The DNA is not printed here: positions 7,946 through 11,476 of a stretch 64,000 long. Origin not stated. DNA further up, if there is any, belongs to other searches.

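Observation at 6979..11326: Candidate undescribed SIR2-based defence module: zinc-ribbon peptide + SIR2 + 1076-aa helical partner ('split DSR-like') directly downstream of a Type I RM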

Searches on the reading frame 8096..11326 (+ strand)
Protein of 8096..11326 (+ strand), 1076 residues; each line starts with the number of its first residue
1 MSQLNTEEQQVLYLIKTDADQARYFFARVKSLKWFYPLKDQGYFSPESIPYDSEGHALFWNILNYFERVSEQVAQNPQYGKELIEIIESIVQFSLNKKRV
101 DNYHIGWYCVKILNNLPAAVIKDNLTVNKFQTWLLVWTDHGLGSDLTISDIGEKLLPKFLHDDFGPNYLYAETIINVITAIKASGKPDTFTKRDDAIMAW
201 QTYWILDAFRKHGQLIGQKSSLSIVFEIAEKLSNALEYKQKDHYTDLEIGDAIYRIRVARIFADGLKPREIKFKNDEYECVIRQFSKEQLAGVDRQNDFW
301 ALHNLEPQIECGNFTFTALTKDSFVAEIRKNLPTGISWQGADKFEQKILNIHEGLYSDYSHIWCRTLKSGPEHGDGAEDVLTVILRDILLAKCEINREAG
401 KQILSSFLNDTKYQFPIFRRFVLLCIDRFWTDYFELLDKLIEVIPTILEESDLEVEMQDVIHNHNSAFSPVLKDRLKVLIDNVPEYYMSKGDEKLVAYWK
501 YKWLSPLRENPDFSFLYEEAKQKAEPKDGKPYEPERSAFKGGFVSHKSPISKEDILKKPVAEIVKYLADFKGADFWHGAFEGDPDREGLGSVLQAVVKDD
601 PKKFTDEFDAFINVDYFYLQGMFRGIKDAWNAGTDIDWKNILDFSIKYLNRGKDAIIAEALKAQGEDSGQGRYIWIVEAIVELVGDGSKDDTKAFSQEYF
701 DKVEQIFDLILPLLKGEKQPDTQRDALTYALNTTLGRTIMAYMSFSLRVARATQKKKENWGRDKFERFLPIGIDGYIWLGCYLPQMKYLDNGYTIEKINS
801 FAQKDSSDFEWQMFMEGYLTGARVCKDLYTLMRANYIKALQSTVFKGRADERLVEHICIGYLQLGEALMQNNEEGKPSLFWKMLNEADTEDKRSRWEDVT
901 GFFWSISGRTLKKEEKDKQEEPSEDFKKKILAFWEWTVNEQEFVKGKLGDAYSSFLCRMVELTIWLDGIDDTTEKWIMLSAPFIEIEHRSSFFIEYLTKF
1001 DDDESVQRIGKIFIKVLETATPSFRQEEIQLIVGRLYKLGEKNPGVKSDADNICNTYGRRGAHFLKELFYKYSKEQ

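Call 8: search_protein_families(library=pfam, proteins=[window:8096-11326:+], max_evalue=0.1)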
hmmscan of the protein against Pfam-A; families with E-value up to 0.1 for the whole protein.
window:8096-11326:+ (1076 aa): 0 families

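Call 9: search_protein_families(library=padloc, proteins=[window:8096-11326:+], max_evalue=0.1)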
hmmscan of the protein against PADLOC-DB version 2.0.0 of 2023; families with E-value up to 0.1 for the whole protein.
window:8096-11326:+ (1076 aa): 1 family
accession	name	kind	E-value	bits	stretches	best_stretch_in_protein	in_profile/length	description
PDLC04166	Dsr1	-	9.9e-108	359.4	2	331-1073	519-1225/1227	-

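Call 10: search_protein_families(library=ncbifam, proteins=[window:8096-11326:+], max_evalue=0.1)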
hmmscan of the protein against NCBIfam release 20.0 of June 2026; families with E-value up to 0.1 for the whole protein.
window:8096-11326:+ (1076 aa): 0 families

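Call 12: find_homologous_proteins(query=window:8096-11326:+)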
Query window:8096-11326:+ (1076 aa): 172 proteins with E <= 0.001 among 8000 candidates; the best 120 are listed.
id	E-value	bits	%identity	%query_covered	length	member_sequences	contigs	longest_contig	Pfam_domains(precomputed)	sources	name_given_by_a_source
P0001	0.0e+0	2424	97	100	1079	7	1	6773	-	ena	-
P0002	0.0e+0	2037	79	100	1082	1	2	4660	-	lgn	-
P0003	0.0e+0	2015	78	100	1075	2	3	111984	-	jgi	jgi:hypothetical protein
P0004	0.0e+0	2012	78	100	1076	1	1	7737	-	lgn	-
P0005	0.0e+0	2000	80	98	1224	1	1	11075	-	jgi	jgi:hypothetical protein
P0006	0.0e+0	1981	79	98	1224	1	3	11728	-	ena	-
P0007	0.0e+0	1956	76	100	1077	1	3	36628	-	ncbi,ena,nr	ncbi:MAG: hypothetical protein ISS45_04735 [Candidatus Omnitrophica bacterium]|nr:hypothetical prote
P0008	0.0e+0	1944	76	100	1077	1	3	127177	-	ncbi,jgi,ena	-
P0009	0.0e+0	1944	76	99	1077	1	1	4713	-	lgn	-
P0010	0.0e+0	1935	75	100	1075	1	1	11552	-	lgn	-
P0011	0.0e+0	1934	76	99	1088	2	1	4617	-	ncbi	-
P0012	0.0e+0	1925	75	100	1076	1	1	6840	-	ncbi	-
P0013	0.0e+0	1923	75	99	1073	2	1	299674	-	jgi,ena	-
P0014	0.0e+0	1920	75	100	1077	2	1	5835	-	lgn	-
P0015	0.0e+0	1910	75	99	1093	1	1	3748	-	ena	-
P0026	0.0e+0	1844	74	98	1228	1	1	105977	-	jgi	jgi:hypothetical protein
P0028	0.0e+0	1833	72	98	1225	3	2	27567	-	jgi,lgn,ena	-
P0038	0.0e+0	1712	68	100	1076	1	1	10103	-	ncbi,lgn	-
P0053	0.0e+0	1500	60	100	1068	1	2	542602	-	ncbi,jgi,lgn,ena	-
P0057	0.0e+0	1454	59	98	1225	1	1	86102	-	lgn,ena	-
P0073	0.0e+0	1353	55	100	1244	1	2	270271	-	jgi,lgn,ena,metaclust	metaclust:\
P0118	0.0e+0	1120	47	98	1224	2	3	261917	-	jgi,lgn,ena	-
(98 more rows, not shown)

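Call 15: search_protein_families(library=padloc, proteins=[P0005, P0073, P0118], max_evalue=0.01)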
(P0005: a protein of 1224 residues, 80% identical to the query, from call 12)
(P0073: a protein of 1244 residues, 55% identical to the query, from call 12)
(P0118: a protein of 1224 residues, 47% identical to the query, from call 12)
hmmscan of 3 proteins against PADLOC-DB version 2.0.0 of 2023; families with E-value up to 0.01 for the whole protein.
P0005 (1224 aa): 1 family
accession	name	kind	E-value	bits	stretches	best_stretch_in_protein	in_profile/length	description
PDLC04166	Dsr1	-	6.5e-101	336.8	2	476-1223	514-1225/1227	-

P0073 (1244 aa): 1 family
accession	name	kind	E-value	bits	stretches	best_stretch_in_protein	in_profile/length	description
PDLC04166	Dsr1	-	5.5e-93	310.6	2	524-1243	542-1225/1227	-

P0118 (1224 aa): 1 family
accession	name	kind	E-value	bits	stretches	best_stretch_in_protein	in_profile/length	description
PDLC04166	Dsr1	-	2.7e-112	374.5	2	423-1219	452-1225/1227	-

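Call 19: find_related_loci(query=A1, collection=genome_contigs, flank=10000)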
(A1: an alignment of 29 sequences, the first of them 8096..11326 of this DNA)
Query A1 (1076 aa) in genome_contigs; peptide patterns used: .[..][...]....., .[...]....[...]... (x = any residue, [..] = any of these).
49 stretches matched a pattern; 29 encode a relative of the query (tblastn E <= 1e-3); 29 distinct loci.
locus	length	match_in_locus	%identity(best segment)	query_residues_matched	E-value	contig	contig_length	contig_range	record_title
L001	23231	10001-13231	76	1-1075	0e+0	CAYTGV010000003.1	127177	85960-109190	MAG TPA_asm: uncultured Planctomycetia bacterium isolate SRP191223_co1_41 genome assembly, contig: NODE_36_length_127177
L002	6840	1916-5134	75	1-1072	0e+0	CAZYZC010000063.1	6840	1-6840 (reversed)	MAG TPA_asm: uncultured Planctomycetia bacterium isolate SRP178699_co1_490 genome assembly, contig: NODE_16031_length_68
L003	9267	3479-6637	75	22-1074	0e+0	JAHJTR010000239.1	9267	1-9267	MAG: Patescibacteria group bacterium isolate OS_PC_MetaG.mb.61 OS_PC_MetaG.mb.61_k141_755769, whole genome shotgun seque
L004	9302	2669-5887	73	4-1074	0e+0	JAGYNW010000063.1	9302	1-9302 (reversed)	MAG: Candidatus Omnitrophota bacterium isolate M55B153 63, whole genome shotgun sequence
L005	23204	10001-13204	72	1-1074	0e+0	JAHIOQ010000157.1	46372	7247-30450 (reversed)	MAG: Candidatus Omnitrophota bacterium isolate KR13_S3.mb.139 KR13_S3.mb.139_k141_594067, whole genome shotgun sequence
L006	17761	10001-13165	72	22-1074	0e+0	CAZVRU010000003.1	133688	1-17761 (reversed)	MAG TPA_asm: uncultured Planctomycetia bacterium isolate binchicken_co379_32 genome assembly, contig: NODE_91_length_133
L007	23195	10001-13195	64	5-1071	0e+0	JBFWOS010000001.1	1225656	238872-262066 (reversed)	MAG: Candidatus Omnitrophota bacterium isolate CA_2019_TPBF_141 NODE_21_length_1225656_cov_49.572922_TPBF, whole genome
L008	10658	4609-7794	64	5-1076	0e+0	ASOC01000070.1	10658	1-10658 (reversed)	Candidatus Omnitrophus fodinae SCGC AAA011-A17 A11A17DRAFT_contig_69_0.70_C, whole genome shotgun sequence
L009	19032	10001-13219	70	2-1074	0e+0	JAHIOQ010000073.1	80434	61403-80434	MAG: Candidatus Omnitrophota bacterium isolate KR13_S3.mb.139 KR13_S3.mb.139_k141_250751, whole genome shotgun sequence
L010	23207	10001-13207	57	1-1076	0e+0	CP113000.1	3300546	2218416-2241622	MAG: Thermodesulfobacteriota bacterium isolate ORM2a chromosome, complete genome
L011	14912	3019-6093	56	24-1069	0e+0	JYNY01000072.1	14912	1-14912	Candidatus Omnitrophus magneticus isolate SKK-01 SAG11105, whole genome shotgun sequence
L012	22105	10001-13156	51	14-1072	0e+0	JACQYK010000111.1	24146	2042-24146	MAG: Deltaproteobacteria bacterium isolate NC_groundwater_1539_Pr4_S-0.65um_50_9 SR1-18-Sp65_coassembly_scaffold_2316, w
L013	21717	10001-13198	48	24-1074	0e+0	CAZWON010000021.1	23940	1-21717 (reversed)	MAG TPA_asm: uncultured Planctomycetia bacterium isolate binchicken_co184_256 genome assembly, contig: NODE_3317_length_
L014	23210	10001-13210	59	1-1076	0e+0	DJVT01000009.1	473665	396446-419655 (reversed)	MAG TPA_asm: Candidatus Omnitrophica bacterium UBA6249 UBA6249_contig_15086, whole genome shotgun sequence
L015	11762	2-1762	56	486-1074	0e+0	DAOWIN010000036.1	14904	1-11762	MAG TPA_asm: Candidatus Omnitrophota bacterium isolate CSMAG_2044 CSMAG_2044_k141_2409737_length_14904_cov_20.5984, whol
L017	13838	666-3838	44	4-1076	0e+0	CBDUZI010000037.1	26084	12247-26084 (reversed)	MAG TPA_asm: uncultured bacterium isolate SRR22302359_metabat2_40 genome assembly, contig: ERZ25073601.221, whole genome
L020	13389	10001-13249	52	1-1073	0e+0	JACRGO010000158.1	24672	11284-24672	MAG: Nitrospinota bacterium isolate NC_groundwater_1753_Pr3_B-0.1um_50_18 SR-2_scaffold_141_2630590, whole genome shotgu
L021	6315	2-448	59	923-1076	2e-49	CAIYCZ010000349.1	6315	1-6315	MAG: uncultured delta proteobacterium isolate AlinenSedimentsD2_bin-0128 genome assembly, contig: bin-0128:349/635, whol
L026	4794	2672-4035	57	1010-1076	2e-8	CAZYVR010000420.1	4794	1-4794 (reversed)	MAG TPA_asm: uncultured Victivallales bacterium isolate binchicken_co181_625 genome assembly, contig: NODE_40983_length_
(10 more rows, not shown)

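Call 29: find_encoding_contigs(protein=P0001, flank=10000, max_places=4)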
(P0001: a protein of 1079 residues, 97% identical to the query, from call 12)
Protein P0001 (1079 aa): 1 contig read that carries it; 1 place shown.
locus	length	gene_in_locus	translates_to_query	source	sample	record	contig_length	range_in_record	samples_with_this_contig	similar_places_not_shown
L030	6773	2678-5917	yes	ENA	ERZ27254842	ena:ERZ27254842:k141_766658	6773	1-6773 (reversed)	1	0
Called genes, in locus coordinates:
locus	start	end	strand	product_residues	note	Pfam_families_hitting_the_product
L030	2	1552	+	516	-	?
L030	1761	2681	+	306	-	PF13289:SIR2_2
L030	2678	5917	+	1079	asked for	-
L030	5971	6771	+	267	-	?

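Call 32: search_protein_representatives(alignment_id=A1)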
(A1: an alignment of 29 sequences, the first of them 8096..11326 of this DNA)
Query: 29 sequences, 1088 profile positions. Proteins with E-value up to 0.001 (for the whole library): 3005; up to 1e-10: 1951; up to 1e-30: 847. The best 150 are listed.
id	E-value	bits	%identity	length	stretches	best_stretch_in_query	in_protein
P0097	0.0e+00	1559.6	-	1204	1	3-1086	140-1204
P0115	0.0e+00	1448.5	-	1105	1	1-1087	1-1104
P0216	0.0e+00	1372.3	-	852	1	238-1088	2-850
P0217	0.0e+00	1329.4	-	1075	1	19-1086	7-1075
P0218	0.0e+00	1328.6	-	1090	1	1-1086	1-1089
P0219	0.0e+00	1322.0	-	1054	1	18-1087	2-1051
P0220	0.0e+00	1301.5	-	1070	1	18-1086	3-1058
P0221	0.0e+00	1231.7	-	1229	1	2-1087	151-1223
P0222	0.0e+00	1196.9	-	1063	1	17-1086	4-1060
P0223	0.0e+00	1189.1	-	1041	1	20-1087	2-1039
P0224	0.0e+00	1124.8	-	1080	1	18-1086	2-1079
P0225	0.0e+00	1118.0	-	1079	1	2-1087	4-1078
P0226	0.0e+00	1085.2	-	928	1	2-920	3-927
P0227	0.0e+00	1060.3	-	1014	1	1-1020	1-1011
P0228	0.0e+00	1043.2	-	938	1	1-929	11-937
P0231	0.0e+00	1018.6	-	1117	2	372-1087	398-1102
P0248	4.9e-207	706.6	-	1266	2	372-1085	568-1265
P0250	3.3e-202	690.6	-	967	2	368-1087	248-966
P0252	5.3e-200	683.3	-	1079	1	4-1086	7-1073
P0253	1.7e-199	681.6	-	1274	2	372-1086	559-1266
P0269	2.8e-174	598.1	-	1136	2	394-1086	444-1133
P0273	4.6e-171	587.5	-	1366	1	17-1087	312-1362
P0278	1.6e-167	575.8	-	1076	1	21-1086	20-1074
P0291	2.8e-157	541.9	-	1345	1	17-1086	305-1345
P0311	6.1e-141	487.7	-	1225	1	3-1086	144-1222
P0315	9.3e-138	477.2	-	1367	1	22-1086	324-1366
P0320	4.3e-135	468.4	-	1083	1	3-1086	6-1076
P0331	6.6e-130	451.2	-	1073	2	356-1086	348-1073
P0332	6.7e-130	451.2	-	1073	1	19-1086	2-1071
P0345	4.7e-125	435.1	-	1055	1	18-1073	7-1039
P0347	7.2e-125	434.5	-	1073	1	15-1069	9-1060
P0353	1.5e-121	423.6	-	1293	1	3-1086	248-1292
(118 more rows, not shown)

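Call 34: search_protein_families(library=pfam, proteins=[P0273, P0315, P0248, P0253, P0353, P0250, P0231, P0269], max_evalue=0.01)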
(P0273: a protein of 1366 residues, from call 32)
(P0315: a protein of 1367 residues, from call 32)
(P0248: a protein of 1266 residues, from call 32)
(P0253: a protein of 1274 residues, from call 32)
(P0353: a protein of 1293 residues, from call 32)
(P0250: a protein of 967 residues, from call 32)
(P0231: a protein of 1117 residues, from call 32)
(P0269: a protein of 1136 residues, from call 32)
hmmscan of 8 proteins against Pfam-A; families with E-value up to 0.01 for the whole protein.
P0273 (1366 aa): 1 family
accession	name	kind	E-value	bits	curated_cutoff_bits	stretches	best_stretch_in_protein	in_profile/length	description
PF13289.12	SIR2_2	-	1.4e-16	61.3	24.5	1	126-248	2-124/141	SIR2-like domain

P0315 (1367 aa): 1 family
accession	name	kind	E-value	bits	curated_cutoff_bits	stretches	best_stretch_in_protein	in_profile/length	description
PF13289.12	SIR2_2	-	3.5e-24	86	24.5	1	122-266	3-130/141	SIR2-like domain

P0248 (1266 aa): 1 family
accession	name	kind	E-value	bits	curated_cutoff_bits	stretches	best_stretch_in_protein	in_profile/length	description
PF13289.12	SIR2_2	-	1.6e-20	74.1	24.5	1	141-272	2-139/141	SIR2-like domain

P0253 (1274 aa): 2 families
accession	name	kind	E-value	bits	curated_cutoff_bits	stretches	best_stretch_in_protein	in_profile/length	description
PF13289.12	SIR2_2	-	4.3e-10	40.3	24.5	1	125-263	2-141/141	SIR2-like domain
PF13387.12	Lnb_N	-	0.0057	16.7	22.2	0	974-1079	26-137/175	Lnb N-terminal periplasmic domain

P0353 (1293 aa): 1 family
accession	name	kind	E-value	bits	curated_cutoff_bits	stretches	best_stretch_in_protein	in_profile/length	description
PF16289.11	PIN_12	-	2.8e-19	70.6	32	1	5-169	2-172/172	PIN domain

P0250 (967 aa): 1 family
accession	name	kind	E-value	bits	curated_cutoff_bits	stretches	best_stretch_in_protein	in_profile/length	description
PF17906.7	HTH_48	-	0.009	16.6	24.1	0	923-951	1-31/50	HTH domain in Mos1 transposase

P0231 (1117 aa): 1 family
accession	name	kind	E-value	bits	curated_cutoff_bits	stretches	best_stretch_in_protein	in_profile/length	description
PF25062.1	ARM_TT21_N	-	0.0032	17.7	40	1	419-487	134-201/222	Tetratricopeptide repeat protein 21 N-terminal ARM repeat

P0269 (1136 aa): 2 families
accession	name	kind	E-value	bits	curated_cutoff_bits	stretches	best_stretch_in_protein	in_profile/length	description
PF13676.11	TIR_2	-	6.6e-13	49.7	28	1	5-135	2-119/122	TIR domain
PF01582.25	TIR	-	3e-06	27.6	21.3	1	22-99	24-99/179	TIR domain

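Call 35: search_protein_families(library=padloc, proteins=[P0273, P0315, P0248, P0253, P0353, P0250, P0231, P0269], max_evalue=0.001)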
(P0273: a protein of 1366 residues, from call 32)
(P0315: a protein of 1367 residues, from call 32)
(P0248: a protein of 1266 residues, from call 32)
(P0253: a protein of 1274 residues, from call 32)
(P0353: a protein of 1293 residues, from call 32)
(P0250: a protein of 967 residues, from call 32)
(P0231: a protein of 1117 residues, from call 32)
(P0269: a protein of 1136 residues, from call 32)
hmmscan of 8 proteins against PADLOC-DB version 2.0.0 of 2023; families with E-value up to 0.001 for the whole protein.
P0273 (1366 aa): 3 families
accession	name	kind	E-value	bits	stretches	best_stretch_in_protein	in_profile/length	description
PDLC04166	Dsr1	-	2.1e-252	838.6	2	12-560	4-546/1227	-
PDLC00407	ThsA1|ThsA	-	1.9e-08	31.4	1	20-223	9-206/478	STALD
PDLC00409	ThsA1|ThsA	-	9.1e-07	26.5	1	21-228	11-212/242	STALD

P0315 (1367 aa): 5 families
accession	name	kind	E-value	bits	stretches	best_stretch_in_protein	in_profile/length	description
PDLC04166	Dsr1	-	4.2e-174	579.2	2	18-564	15-546/1227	-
PDLC03856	LmuA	-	2.6e-15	54.5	1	18-293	7-259/433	-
PDLC00407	ThsA1|ThsA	-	2.2e-14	50.9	1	19-265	13-230/478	STALD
PDLC00409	ThsA1|ThsA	-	2.2e-11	41.6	1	19-257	14-223/242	STALD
PDLC04968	PDC-S25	-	5.7e-11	40.1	1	163-241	160-240/517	-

P0248 (1266 aa): 7 families
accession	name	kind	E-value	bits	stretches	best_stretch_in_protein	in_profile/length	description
PDLC04166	Dsr1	-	2.3e-267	888.1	1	27-1266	5-1225/1227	-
PDLC04167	Dsr1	-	2.7e-22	76.4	3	906-1126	900-1121/1248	-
PDLC03856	LmuA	-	9.4e-18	62.6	1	37-347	7-316/433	-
PDLC02183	Dsr1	-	7.8e-14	48.4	1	551-708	598-752/1275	-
PDLC00407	ThsA1|ThsA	-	2.9e-10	37.4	1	36-235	11-205/478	STALD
PDLC00409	ThsA1|ThsA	-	8.1e-10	36.5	1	37-240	13-211/242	STALD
PDLC04968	PDC-S25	-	4.2e-09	33.9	1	143-299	144-309/517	-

P0253 (1274 aa): 1 family
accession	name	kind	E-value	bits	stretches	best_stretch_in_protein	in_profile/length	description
PDLC04166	Dsr1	-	3.8e-149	496.6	1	12-1266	6-1225/1227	-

P0353 (1293 aa): 1 family
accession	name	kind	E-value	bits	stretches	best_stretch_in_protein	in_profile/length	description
PDLC04166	Dsr1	-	4.1e-114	380.5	2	607-1292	558-1225/1227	-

P0250 (967 aa): 1 family
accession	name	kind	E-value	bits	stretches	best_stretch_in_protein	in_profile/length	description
PDLC04166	Dsr1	-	1.3e-153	511.3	1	8-965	309-1225/1227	-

P0231 (1117 aa): 1 family
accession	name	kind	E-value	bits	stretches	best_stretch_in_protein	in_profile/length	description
PDLC04166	Dsr1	-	6e-96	320.4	1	158-1102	301-1226/1227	-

P0269 (1136 aa): 1 family
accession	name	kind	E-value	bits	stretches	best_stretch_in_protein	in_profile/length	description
PDLC04166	Dsr1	-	1.9e-120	401.5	1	174-1133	304-1225/1227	-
